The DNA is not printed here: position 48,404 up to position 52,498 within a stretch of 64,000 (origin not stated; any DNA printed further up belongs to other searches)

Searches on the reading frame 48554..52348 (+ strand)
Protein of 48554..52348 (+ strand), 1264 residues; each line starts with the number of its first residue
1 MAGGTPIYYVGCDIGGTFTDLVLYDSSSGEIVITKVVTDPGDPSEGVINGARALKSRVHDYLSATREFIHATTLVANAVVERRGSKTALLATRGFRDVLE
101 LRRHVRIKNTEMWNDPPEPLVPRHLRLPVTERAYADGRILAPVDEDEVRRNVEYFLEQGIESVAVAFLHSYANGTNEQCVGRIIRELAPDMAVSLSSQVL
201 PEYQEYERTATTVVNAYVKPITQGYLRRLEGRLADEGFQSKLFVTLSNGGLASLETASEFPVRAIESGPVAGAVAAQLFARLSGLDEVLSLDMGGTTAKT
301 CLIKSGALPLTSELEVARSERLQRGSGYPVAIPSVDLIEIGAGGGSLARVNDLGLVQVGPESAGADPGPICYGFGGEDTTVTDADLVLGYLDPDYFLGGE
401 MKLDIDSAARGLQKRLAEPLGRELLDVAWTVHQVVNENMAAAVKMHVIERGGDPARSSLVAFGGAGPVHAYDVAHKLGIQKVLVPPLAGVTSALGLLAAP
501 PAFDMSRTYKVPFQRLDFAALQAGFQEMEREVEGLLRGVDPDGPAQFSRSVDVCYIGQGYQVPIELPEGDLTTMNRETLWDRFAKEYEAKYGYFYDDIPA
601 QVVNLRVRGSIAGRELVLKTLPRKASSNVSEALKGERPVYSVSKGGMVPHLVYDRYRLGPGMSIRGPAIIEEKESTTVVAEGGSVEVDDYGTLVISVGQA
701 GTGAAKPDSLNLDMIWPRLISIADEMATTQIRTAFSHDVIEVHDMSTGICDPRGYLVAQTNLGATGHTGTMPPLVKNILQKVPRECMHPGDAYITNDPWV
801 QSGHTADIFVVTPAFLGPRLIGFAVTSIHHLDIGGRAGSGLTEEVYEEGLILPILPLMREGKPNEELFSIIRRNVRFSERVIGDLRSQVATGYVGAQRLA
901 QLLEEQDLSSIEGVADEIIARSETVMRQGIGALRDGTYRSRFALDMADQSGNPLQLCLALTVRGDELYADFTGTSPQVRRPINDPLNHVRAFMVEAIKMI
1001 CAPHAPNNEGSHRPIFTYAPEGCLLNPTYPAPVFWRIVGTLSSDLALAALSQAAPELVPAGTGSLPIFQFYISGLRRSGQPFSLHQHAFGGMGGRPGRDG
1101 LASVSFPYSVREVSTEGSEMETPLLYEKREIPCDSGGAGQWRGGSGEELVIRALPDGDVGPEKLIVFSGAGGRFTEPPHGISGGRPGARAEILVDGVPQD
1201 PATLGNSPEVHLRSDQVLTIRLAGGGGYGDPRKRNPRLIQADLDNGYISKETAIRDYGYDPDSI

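Call 34: search_protein_families(library=pfam, proteins=[window:48554-52348:+], max_evalue=0.00001)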
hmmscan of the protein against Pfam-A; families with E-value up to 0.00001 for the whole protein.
window:48554-52348:+ (1264 aa): 4 families
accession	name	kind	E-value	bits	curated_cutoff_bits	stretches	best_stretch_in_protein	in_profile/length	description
PF02538.19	Hydantoinase_B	-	5.1e-129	431.5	26.8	1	708-1231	1-519/519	Hydantoinase B/oxoprolinase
PF01968.24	Hydantoinase_A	-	3.5e-90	302.6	22.9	1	208-500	1-286/291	Hydantoinase/oxoprolinase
PF05378.19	Hydant_A_N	-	1.5e-45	155.5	25.2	1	10-187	2-175/176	Hydantoinase/oxoprolinase N-terminal region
PF19278.4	Hydant_A_C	-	2.7e-11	43.6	21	1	521-690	14-185/193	Hydantoinase/oxoprolinase C-terminal domain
